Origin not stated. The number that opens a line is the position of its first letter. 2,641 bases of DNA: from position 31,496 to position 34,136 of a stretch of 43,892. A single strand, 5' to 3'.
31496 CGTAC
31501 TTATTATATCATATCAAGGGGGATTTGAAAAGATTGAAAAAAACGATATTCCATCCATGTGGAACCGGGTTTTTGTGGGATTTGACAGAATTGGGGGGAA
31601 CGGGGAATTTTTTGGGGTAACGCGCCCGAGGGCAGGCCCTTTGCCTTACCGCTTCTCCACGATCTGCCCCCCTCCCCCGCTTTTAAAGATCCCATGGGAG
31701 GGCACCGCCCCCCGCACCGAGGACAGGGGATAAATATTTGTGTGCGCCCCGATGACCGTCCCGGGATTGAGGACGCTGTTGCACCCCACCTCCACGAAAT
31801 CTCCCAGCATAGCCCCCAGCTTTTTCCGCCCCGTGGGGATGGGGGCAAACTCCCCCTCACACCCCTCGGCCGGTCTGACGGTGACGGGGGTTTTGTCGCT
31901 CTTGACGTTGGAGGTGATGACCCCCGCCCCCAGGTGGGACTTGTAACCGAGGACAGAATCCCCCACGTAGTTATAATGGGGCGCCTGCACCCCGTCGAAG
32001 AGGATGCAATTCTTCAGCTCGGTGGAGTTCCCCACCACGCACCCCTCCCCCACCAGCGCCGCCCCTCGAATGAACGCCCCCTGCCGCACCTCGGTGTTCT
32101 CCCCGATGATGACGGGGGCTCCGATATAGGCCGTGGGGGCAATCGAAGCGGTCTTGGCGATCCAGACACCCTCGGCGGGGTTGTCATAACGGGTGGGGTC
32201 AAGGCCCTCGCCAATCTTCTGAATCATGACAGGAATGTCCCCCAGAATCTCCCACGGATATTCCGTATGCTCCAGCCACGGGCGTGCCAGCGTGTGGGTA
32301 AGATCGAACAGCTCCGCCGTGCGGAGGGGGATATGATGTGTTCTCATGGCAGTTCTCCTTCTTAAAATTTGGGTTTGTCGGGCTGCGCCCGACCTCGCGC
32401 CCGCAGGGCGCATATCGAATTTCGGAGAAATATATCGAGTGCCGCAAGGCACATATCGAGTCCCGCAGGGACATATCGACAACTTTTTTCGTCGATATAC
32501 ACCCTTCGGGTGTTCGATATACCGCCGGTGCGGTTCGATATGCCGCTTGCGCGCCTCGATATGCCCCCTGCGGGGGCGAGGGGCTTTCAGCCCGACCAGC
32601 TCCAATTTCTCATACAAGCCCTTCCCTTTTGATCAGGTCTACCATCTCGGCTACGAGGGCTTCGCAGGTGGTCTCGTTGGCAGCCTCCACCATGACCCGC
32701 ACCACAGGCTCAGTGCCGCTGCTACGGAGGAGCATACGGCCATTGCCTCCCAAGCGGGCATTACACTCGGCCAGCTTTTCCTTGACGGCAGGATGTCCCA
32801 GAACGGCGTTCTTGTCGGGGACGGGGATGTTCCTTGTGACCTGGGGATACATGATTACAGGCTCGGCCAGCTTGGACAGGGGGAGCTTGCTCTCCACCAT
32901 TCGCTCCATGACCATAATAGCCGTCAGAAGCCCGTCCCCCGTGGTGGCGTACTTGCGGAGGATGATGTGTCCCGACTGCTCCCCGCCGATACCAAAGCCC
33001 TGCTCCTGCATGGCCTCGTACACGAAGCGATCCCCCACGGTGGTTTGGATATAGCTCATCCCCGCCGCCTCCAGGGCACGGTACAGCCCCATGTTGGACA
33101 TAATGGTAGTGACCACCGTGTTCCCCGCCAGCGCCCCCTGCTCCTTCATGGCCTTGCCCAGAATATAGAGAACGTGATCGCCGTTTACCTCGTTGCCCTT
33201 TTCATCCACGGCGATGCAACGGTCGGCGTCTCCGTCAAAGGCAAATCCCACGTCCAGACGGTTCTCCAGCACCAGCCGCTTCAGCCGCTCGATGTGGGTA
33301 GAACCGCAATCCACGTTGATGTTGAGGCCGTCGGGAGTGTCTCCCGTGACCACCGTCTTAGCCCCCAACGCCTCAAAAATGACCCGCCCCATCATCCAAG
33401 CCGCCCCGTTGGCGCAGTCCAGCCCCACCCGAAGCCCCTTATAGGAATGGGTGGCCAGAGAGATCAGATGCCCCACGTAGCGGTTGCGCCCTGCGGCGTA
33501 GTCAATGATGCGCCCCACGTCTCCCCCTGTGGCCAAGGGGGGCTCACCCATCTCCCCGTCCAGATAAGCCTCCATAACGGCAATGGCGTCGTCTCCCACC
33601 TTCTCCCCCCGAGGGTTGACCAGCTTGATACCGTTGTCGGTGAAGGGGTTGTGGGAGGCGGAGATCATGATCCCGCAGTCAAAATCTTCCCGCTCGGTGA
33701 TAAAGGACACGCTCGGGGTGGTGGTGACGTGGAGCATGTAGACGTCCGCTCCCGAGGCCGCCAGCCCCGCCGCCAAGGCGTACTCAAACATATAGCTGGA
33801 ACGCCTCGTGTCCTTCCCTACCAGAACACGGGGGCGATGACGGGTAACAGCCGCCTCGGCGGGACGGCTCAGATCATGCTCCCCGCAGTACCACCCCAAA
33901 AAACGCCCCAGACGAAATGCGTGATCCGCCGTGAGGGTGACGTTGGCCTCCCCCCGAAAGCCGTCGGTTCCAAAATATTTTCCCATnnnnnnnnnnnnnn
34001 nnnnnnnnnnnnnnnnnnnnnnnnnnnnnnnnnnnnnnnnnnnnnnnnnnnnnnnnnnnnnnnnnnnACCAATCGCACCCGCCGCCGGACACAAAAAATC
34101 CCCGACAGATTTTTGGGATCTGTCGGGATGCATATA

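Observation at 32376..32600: Phased heptamer arrays with variable hairpin spacers: 4 x ATATCGA then 4 x TCGATAT at about 21-nt spacing between glmM and the downstream transferase gene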

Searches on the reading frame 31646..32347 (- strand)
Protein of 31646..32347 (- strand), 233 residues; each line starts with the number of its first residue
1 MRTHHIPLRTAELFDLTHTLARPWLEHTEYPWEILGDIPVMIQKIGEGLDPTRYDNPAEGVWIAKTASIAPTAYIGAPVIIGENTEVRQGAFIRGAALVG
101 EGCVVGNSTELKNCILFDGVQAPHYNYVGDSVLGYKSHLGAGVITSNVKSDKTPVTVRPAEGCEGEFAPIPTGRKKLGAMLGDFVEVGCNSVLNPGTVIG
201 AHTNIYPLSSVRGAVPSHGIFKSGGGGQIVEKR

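Call 11: search_protein_families(library=pfam, proteins=[window:31646-32347:-])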
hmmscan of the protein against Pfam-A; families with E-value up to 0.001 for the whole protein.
window:31646-32347:- (233 aa): 2 families
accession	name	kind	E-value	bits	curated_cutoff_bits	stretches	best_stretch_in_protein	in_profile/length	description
PF00132.30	Hexapep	-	1.4e-13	50.3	27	3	61-95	2-36/36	Bacterial transferase hexapeptide (six repeats)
PF25084.1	LbH_EIF2B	-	1.4e-12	48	54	1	61-144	4-86/105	EIF2B subunit epsilon LbH domain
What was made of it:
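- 31646..32347 (-): Downstream flanking gene: hexapeptide-repeat transferase (233 aa). Pfam Hexapep / LbH (call 11).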

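Call 87: find_homologous_proteins(query=window:31646-32347:-, max_evalue=1e-30)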
Query window:31646-32347:- (233 aa): 8000 proteins with E <= 1e-30 among 8000 candidates; the best 120 are listed.
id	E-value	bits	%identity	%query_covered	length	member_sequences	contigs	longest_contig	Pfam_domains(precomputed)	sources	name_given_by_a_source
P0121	1.2e-145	501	92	100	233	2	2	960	PF00132.31,PF25087.2,PF25084.2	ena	-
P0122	3.1e-145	500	95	100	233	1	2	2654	PF00132.31,PF25087.2,PF25084.2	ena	-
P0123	3.3e-130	451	83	100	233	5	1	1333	PF00132.31,PF25087.2,PF25084.2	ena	-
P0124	4.7e-130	450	85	98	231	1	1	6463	PF00132.31,PF25087.2,PF25084.2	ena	-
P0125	1.9e-129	448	83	100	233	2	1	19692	PF00132.31,PF25087.2,PF25084.2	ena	-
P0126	2.3e-128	445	85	97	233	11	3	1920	PF00132.31,PF25087.2,PF25084.2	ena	-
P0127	6.1e-127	440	82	100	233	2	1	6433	PF00132.31,PF25087.2,PF25084.2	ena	-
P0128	6.2e-127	440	82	100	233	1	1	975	PF00132.31,PF25087.2,PF25084.2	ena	-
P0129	7.9e-127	440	83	100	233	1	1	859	PF00132.31,PF25087.2,PF25084.2,PF24894.2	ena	-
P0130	1.1e-126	439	81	100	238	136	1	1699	PF00132.31,PF25087.2,PF25084.2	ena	-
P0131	1.7e-125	435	81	100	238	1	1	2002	PF00132.31,PF25087.2,PF25084.2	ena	-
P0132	2.0e-125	435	81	100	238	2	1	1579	PF00132.31,PF25087.2,PF25084.2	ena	-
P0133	2.7e-125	435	80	100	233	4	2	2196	PF00132.31,PF25087.2,PF25084.2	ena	-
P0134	2.8e-125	435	80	100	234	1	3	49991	PF00132.31,PF25087.2,PF25084.2,PF24894.2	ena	-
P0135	3.8e-125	434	82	97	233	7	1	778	PF00132.31,PF25087.2,PF25084.2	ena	-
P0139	2.0e-124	432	81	100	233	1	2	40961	PF00132.31,PF25087.2,PF25084.2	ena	-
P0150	3.1e-123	428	82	97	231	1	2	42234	PF00132.31,PF25087.2,PF25084.2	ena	-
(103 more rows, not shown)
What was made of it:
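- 31646..32347 (-): One homolog is named UDP-N-acetylglucosamine pyrophosphorylase by its source (call 87).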

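Call 88: find_encoding_contigs(protein=P0122, flank=1200, max_places=3)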
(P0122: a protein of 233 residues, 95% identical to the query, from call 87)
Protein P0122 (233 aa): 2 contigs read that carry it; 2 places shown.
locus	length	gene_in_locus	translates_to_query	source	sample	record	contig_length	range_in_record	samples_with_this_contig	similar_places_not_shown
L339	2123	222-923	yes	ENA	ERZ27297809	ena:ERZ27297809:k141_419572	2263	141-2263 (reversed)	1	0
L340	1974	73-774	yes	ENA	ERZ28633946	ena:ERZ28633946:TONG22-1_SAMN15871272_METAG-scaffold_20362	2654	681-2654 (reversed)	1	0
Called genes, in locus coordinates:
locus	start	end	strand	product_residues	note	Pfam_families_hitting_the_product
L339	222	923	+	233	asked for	PF25084:LbH_EIF2B, PF00132:Hexapep (faint), PF25087:GMPPB_C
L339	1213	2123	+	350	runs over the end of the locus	?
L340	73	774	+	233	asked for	PF25084:LbH_EIF2B, PF00132:Hexapep (faint), PF25087:GMPPB_C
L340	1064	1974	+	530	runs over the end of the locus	?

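Call 89: find_encoding_contigs(protein=P0125, flank=1200, max_places=3)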
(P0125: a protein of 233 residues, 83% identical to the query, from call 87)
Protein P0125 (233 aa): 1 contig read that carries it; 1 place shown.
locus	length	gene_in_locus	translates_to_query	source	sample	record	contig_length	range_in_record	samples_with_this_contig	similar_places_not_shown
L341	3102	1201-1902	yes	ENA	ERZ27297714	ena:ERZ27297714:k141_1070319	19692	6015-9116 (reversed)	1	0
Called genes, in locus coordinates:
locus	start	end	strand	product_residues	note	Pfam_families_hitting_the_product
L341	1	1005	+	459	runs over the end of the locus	PF02878:PGM_PMM_I, PF02879:PGM_PMM_II, PF02880:PGM_PMM_III, PF00408:PGM_PMM_IV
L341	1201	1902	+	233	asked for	PF00132:Hexapep (faint), PF25084:LbH_EIF2B, PF25087:GMPPB_C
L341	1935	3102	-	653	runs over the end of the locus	-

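Call 90: find_encoding_contigs(protein=P0124, flank=1200, max_places=3)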
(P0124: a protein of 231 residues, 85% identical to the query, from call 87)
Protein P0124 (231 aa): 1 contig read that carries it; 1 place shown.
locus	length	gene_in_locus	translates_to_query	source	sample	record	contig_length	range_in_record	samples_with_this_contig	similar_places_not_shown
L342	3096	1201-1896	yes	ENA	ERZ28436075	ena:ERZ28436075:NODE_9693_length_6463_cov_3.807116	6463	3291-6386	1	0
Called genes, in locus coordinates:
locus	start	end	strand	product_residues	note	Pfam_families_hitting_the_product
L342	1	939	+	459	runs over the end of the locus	PF02878:PGM_PMM_I, PF02879:PGM_PMM_II, PF02880:PGM_PMM_III, PF00408:PGM_PMM_IV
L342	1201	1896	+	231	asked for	PF25084:LbH_EIF2B, PF00132:Hexapep (faint), PF25087:GMPPB_C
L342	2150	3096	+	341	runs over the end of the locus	?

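Call 91: find_encoding_contigs(protein=P0139, flank=1200, max_places=3)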
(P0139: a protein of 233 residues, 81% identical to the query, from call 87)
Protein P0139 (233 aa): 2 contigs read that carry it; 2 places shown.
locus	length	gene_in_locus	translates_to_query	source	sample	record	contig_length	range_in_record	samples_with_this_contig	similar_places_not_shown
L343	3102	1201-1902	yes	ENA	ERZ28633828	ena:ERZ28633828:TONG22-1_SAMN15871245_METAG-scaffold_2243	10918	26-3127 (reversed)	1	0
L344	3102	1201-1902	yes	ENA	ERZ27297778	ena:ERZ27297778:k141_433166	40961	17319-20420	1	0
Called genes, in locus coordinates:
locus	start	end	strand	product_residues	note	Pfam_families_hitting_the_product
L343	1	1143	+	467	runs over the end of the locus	PF02878:PGM_PMM_I, PF02879:PGM_PMM_II, PF02880:PGM_PMM_III, PF00408:PGM_PMM_IV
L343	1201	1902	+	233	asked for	PF25084:LbH_EIF2B, PF00132:Hexapep (faint), PF25087:GMPPB_C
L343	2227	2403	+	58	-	-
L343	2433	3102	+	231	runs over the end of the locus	?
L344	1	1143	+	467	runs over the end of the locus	PF02878:PGM_PMM_I, PF02879:PGM_PMM_II, PF02880:PGM_PMM_III, PF00408:PGM_PMM_IV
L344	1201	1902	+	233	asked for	PF25084:LbH_EIF2B, PF00132:Hexapep (faint), PF25087:GMPPB_C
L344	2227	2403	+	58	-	-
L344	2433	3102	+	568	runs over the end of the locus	PF01432:Peptidase_M3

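Call 92: find_encoding_contigs(protein=P0150, flank=1200, max_places=3)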
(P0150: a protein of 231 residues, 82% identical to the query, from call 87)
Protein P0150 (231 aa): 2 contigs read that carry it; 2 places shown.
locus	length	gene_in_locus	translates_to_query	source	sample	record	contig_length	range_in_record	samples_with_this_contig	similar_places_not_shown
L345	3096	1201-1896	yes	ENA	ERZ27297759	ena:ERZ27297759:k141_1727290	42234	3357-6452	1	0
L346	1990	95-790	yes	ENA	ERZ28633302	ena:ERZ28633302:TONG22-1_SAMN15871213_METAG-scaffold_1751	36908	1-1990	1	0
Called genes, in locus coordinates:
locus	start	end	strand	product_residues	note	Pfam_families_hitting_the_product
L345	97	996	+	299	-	PF02614:UxaC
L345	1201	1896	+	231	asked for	PF25084:LbH_EIF2B, PF00132:Hexapep (faint), PF25087:GMPPB_C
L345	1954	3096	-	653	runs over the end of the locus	-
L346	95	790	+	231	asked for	PF25084:LbH_EIF2B, PF00132:Hexapep (faint), PF25087:GMPPB_C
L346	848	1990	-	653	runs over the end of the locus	-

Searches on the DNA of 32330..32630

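Call 41: search_rna_families(source=window, start=32330, end=32630, threshold=evalue, max_evalue=10)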
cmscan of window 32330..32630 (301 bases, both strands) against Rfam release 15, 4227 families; matches with E-value up to 10: 4.
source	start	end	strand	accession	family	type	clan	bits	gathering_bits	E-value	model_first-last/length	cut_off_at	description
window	32452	32563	+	RF00785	mir-90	Gene; miRNA;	-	19.7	68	0.12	1-84/84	no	mir-90 microRNA precursor family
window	32427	32494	-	RF01706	Gut-1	Gene; sRNA;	-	17.5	50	0.55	1-77/77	no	Gut-1 RNA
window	32490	32567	+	RF01706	Gut-1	Gene; sRNA;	-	17.4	50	0.59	1-77/77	no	Gut-1 RNA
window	32557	32579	+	RF01356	CRISPR-DR28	Gene; CRISPR;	-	14.8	35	6.3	1-24/24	no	CRISPR RNA direct repeat element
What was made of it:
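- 32397..32479 (+): Left arm: four units of hairpin plus ATATCGA. Hairpins are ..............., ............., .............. and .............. Cores are at 32412, 32432, 32453 and 32473. Rfam Gut-1 at 32427-32494 (-): 17.5 bits, below the threshold of 50 (call 41).
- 32492..32577 (-): Right arm: four units read on the minus strand. Hairpins are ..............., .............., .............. and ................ Cores TCGATAT are at 32492, 32514, 32535 and 32556. Rfam Gut-1 at 32490-32567 (+): 17.4 bits (call 41).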

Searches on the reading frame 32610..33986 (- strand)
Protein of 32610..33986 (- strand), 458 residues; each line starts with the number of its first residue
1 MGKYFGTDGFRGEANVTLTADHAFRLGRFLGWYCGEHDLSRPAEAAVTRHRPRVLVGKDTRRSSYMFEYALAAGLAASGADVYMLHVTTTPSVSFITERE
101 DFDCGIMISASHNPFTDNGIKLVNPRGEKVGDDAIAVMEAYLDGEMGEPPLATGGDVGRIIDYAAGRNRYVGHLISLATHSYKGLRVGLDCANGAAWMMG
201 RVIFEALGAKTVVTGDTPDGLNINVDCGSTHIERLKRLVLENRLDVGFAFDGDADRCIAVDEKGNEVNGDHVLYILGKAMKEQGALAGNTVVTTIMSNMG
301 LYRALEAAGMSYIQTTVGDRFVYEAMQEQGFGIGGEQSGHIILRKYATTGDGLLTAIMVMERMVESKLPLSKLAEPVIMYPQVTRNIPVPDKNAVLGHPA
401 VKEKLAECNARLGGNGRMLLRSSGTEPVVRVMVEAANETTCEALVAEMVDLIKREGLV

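Call 11: search_protein_families(library=pfam, proteins=[window:32610-33986:-])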
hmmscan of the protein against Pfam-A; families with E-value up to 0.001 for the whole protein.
window:32610-33986:- (458 aa): 4 families
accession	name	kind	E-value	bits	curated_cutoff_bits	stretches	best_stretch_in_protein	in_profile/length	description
PF02880.22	PGM_PMM_III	-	6.1e-36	123.5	20.7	1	268-375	1-109/115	Phosphoglucomutase/phosphomannomutase, alpha/beta/alpha domain III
PF02878.22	PGM_PMM_I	-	9.5e-36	123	22.5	1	3-141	2-130/138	Phosphoglucomutase/phosphomannomutase, alpha/beta/alpha domain I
PF00408.26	PGM_PMM_IV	-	6.3e-15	55.4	23.1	1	386-450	3-67/68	Phosphoglucomutase/phosphomannomutase, C-terminal domain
PF02879.22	PGM_PMM_II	-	3.5e-14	53.6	29.3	1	170-264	3-103/103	Phosphoglucomutase/phosphomannomutase, alpha/beta/alpha domain II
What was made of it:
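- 32610..33986 (-): Upstream flanking gene: glmM-like phosphoglucosamine/phosphoglucomutase (458 aa). Four PGM_PMM Pfam domains (call 11).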

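Call 15: find_encoding_contigs(protein=window:32610-33986:-, flank=3000, max_places=10)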
Protein window:32610-33986:- (458 aa): 2 contigs read that carry it; 1 place shown.
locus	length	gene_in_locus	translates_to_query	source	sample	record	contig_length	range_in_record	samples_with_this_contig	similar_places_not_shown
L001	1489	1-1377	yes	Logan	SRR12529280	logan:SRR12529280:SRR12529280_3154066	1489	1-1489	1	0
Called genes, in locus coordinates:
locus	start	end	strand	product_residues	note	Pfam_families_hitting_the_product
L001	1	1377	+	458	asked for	PF02878:PGM_PMM_I, PF02879:PGM_PMM_II, PF02880:PGM_PMM_III, PF00408:PGM_PMM_IV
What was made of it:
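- Tried and rejected: The exact glmM protein is found on only one other short contig (call 15).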

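Call 51: find_related_loci(query=window:32610-33986:-, collection=metagenome_contigs, flank=2500)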
Query window:32610-33986:- (458 aa) in metagenome_contigs; peptide patterns used: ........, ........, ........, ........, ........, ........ (x = any residue, [..] = any of these).
600 stretches matched a pattern (row limit reached: there are more); 573 encode a relative of the query (tblastn E <= 1e-3); the best 80 are kept; 80 distinct loci.
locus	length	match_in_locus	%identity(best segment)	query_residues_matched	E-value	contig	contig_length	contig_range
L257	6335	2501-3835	61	1-457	0e+0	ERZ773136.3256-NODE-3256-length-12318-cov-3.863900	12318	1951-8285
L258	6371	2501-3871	62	3-456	0e+0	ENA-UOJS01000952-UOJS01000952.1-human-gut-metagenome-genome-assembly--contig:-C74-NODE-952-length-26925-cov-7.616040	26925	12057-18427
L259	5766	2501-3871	62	3-456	0e+0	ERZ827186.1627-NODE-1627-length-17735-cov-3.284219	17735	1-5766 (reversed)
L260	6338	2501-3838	63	1-456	0e+0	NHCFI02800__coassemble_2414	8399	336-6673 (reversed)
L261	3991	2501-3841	63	1-456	0e+0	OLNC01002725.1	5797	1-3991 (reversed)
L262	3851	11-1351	63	1-456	0e+0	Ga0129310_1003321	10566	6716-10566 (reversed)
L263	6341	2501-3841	62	1-456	0e+0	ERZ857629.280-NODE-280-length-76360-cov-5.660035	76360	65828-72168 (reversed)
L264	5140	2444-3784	62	1-456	0e+0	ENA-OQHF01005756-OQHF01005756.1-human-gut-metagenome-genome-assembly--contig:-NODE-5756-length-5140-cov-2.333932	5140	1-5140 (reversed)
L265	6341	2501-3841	62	1-456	0e+0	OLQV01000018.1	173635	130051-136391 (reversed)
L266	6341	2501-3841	62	1-456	0e+0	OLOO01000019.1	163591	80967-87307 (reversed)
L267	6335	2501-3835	61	1-457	0e+0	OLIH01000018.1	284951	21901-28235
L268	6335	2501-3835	61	1-457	0e+0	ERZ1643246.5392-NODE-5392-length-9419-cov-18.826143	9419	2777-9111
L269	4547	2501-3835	60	1-457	0e+0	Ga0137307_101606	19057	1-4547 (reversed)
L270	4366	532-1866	60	1-457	0e+0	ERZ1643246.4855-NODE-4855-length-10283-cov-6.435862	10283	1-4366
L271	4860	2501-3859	61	1-456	0e+0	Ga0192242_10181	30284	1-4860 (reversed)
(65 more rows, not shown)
